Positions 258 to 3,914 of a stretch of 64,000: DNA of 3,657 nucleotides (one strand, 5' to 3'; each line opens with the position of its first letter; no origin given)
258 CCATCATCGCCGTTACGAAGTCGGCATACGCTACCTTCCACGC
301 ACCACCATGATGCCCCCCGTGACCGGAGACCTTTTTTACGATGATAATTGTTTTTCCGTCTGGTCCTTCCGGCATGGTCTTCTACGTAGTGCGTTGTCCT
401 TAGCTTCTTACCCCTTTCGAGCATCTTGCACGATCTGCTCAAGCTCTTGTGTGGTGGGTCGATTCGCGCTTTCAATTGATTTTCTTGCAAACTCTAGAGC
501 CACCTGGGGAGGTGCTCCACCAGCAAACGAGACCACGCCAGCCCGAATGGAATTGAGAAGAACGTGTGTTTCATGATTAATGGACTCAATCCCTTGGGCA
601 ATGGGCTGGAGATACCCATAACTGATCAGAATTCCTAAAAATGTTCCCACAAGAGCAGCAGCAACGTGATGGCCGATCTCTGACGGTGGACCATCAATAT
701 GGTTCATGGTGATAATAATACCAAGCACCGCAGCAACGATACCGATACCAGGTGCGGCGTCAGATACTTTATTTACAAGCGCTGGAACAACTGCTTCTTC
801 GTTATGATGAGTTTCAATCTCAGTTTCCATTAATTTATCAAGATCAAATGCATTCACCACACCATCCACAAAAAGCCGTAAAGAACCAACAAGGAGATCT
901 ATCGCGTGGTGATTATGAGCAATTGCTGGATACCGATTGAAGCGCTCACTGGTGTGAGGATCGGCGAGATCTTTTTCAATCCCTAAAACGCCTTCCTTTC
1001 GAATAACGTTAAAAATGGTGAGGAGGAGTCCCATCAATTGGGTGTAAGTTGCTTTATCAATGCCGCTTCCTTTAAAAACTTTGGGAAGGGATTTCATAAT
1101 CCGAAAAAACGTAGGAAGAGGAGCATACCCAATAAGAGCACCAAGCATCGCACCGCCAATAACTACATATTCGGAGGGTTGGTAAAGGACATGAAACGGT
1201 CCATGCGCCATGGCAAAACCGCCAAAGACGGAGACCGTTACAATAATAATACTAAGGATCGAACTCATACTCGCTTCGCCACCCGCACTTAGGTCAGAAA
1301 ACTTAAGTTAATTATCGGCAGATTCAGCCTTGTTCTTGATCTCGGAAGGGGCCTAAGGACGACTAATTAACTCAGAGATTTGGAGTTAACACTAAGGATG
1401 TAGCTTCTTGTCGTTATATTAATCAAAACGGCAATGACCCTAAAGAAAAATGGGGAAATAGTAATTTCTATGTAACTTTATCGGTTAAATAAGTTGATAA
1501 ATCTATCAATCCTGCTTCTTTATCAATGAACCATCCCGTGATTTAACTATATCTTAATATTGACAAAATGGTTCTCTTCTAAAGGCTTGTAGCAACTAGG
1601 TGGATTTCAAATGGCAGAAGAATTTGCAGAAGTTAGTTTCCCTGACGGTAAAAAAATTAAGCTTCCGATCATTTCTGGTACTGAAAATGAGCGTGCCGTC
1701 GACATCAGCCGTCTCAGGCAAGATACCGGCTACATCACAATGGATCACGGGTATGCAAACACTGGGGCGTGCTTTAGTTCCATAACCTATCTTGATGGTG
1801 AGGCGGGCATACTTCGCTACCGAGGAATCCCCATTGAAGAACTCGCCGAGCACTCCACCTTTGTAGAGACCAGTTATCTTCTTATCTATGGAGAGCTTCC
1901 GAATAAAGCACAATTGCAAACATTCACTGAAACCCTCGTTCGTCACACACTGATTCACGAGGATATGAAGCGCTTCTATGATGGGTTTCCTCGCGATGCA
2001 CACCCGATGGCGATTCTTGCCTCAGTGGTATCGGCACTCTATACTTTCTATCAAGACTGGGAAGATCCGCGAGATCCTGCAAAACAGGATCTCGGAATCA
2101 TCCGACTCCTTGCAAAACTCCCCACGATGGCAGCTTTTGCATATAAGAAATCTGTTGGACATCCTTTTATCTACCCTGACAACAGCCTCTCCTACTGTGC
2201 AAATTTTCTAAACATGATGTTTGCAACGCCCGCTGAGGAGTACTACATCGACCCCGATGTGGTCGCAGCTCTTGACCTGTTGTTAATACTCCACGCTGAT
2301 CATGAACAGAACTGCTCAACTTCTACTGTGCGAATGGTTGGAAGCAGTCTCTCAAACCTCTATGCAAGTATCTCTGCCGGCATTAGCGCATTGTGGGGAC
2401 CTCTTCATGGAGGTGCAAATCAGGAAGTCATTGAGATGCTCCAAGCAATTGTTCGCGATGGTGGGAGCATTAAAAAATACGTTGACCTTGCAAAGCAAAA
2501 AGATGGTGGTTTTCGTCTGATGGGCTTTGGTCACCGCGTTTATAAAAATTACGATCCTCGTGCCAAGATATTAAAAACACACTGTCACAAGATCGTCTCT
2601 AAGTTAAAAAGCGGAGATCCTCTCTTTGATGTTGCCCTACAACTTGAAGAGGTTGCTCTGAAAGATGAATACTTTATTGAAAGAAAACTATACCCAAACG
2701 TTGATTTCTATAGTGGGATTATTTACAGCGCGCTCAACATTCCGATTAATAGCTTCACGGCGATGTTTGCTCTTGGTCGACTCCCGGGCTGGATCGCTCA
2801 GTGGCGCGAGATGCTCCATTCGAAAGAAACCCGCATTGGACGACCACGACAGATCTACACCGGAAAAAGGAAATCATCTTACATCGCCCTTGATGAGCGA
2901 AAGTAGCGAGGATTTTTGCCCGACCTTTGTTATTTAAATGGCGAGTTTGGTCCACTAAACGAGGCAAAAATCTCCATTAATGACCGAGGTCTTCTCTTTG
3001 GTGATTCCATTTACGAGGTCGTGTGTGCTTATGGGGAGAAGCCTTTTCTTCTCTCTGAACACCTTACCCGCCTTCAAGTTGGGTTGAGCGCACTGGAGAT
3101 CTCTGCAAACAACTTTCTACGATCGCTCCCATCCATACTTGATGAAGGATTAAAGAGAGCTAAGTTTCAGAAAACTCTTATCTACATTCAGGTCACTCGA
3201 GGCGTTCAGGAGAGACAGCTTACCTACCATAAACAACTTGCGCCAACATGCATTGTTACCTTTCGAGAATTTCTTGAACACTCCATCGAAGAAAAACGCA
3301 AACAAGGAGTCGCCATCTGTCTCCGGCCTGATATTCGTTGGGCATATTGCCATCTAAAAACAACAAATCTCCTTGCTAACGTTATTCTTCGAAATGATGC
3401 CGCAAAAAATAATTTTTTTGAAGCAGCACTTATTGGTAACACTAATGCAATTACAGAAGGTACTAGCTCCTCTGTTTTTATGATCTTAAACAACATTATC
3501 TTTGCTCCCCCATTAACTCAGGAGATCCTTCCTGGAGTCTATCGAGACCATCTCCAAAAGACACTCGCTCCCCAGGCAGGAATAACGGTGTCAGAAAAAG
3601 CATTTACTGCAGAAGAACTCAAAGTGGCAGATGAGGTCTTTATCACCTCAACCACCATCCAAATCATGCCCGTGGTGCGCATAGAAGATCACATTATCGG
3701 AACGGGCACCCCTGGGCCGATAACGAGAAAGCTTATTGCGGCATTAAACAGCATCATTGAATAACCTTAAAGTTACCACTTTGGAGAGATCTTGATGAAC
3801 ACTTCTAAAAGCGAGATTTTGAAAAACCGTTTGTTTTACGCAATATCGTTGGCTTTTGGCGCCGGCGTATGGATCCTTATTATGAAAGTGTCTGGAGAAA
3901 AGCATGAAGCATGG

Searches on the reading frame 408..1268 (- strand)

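Call 72: search_protein_families(library=pfam, proteins=[window:408-1268:-], max_evalue=0.0001)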
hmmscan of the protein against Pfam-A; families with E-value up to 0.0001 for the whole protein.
window:408-1268:- (286 aa): 2 families
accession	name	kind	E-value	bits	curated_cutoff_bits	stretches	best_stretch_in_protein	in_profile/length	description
PF20560.3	MotA_N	-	3.1e-23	82.3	27.3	1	5-93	2-91/91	Motility protein A N-terminal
PF01618.21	MotA_ExbB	-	7.9e-11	42.3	22.9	1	140-225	24-112/127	MotA/TolQ/ExbB proton channel family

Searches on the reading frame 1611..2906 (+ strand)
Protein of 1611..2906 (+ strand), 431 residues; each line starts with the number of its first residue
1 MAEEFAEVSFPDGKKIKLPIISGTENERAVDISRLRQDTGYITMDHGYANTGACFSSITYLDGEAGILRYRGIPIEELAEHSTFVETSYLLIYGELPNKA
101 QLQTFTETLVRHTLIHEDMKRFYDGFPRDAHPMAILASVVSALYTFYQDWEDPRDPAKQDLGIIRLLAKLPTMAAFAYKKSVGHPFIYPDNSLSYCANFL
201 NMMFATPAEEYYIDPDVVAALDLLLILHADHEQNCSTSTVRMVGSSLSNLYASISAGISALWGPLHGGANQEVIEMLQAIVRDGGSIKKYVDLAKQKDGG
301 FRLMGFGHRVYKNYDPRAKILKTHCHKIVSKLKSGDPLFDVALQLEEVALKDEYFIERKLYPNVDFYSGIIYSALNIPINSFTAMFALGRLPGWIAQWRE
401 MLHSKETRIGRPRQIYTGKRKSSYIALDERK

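Call 72: search_protein_families(library=pfam, proteins=[window:1611-2906:+], max_evalue=0.0001)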
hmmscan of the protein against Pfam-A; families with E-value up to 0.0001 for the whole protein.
window:1611-2906:+ (431 aa): 1 family
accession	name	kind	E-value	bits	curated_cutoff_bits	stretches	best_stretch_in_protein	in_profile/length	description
PF00285.26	Citrate_synt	-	2.1e-140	468.3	27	1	47-413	1-357/357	Citrate synthase, C-terminal domain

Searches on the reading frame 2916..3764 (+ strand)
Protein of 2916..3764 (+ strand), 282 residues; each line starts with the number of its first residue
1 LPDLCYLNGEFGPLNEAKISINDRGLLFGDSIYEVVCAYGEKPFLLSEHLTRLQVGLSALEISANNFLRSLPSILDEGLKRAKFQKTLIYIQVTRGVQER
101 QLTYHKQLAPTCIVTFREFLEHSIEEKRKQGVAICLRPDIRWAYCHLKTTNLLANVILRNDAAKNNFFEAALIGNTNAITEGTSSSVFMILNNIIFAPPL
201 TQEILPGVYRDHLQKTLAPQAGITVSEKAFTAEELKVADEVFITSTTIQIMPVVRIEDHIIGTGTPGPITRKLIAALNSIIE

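Call 72: search_protein_families(library=pfam, proteins=[window:2916-3764:+], max_evalue=0.0001)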
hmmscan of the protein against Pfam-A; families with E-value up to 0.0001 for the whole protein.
window:2916-3764:+ (282 aa): 1 family
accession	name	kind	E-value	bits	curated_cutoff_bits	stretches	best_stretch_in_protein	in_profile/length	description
PF01063.24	Aminotran_4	-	1.4e-42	146.5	28.5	1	32-256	2-223/223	Amino-transferase class IV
